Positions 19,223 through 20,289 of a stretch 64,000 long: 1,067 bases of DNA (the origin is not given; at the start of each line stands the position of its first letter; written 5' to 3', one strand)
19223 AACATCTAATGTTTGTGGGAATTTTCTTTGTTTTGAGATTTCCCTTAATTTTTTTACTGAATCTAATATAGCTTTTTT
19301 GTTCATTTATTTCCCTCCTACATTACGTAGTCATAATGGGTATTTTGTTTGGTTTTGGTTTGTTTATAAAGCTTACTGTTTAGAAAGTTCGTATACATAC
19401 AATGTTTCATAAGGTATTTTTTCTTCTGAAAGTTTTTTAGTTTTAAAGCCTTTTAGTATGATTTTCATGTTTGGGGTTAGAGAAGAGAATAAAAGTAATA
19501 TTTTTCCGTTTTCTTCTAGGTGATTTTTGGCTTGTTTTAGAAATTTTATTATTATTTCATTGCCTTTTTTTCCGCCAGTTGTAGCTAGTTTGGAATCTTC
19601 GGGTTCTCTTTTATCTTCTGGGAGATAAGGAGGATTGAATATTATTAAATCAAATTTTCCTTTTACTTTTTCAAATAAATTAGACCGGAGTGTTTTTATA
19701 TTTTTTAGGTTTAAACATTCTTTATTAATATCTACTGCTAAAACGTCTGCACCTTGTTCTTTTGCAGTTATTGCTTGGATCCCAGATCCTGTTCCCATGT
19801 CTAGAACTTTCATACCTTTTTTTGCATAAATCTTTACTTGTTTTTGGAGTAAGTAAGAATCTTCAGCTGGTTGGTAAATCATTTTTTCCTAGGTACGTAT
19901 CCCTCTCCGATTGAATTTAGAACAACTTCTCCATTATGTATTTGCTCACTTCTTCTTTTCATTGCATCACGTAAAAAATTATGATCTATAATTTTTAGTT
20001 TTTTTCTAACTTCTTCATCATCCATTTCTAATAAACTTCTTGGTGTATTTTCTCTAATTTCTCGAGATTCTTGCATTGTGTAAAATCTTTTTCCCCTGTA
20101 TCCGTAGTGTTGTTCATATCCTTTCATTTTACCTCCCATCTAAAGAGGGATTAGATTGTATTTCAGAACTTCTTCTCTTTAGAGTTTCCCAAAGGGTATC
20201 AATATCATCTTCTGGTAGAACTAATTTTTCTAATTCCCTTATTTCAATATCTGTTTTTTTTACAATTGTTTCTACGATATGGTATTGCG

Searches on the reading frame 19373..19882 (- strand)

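Call 7: search_protein_families(library=pfam, proteins=[window:19373-19882:-], max_evalue=0.1)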
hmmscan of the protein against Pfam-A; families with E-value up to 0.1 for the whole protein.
window:19373-19882:- (169 aa): 21 families
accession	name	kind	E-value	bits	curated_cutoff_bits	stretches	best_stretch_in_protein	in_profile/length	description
PF05175.20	MTS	-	9.9e-13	48.5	23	1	21-158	30-166/170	Methyltransferase small domain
PF13489.12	Methyltransf_23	-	9.4e-10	38.9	27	1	20-130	20-116/164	Methyltransferase domain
PF07669.17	Eco57I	-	1.3e-08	35.6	25.3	1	63-134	69-136/171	Eco57I restriction-modification methylase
PF06325.19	PrmA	-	1.4e-06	28.5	22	1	19-59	158-199/296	Ribosomal protein L11 methyltransferase (PrmA)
PF13847.12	Methyltransf_31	-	1.1e-05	25.5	27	1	21-147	2-113/145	Methyltransferase domain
PF10354.15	BMT5-like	-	8.5e-05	23.3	24.7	1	58-137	68-132/168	rRNA (uridine-N3-)-methyltransferase BTM5-like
PF02384.22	N6_Mtase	-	9.7e-05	22.3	20.4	1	9-130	59-181/311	N-6 DNA Methylase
PF01555.25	N6_N4_Mtase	-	0.00012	22.5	26.7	1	11-58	170-217/221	DNA methylase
PF13649.12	Methyltransf_25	-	0.00019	22.5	27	1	26-61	1-38/97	Methyltransferase domain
PF08241.18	Methyltransf_11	-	0.00066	20.7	21.2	1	27-69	1-43/95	Methyltransferase domain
PF01135.25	PCMT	-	0.0015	18.7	20.3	1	20-54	71-106/210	Protein-L-isoaspartate(D-aspartate) O-methyltransferase (PCMT)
PF02353.26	CMAS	-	0.0028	17.5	27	1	17-61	57-102/273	Mycolic acid cyclopropane synthetase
PF01170.24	UPF0020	-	0.0042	17.2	22.3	1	69-161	111-194/197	RMKL-like, methyltransferase domain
PF10294.15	Methyltransf_16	-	0.0051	17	21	1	10-68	31-95/174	Lysine methyltransferase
PF03848.20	TehB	-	0.0089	15.9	20.4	1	22-63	30-72/193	Tellurite resistance protein TehB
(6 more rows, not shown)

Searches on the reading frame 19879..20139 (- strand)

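Call 7: search_protein_families(library=pfam, proteins=[window:19879-20139:-], max_evalue=0.1)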
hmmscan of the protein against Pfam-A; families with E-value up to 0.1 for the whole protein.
window:19879-20139:- (86 aa): 1 family
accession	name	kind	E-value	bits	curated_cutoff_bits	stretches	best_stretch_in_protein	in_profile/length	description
PF01698.23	SAM_LFY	-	0.017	15.5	25.2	1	4-57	2-54/80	Floricaula / Leafy protein SAM domain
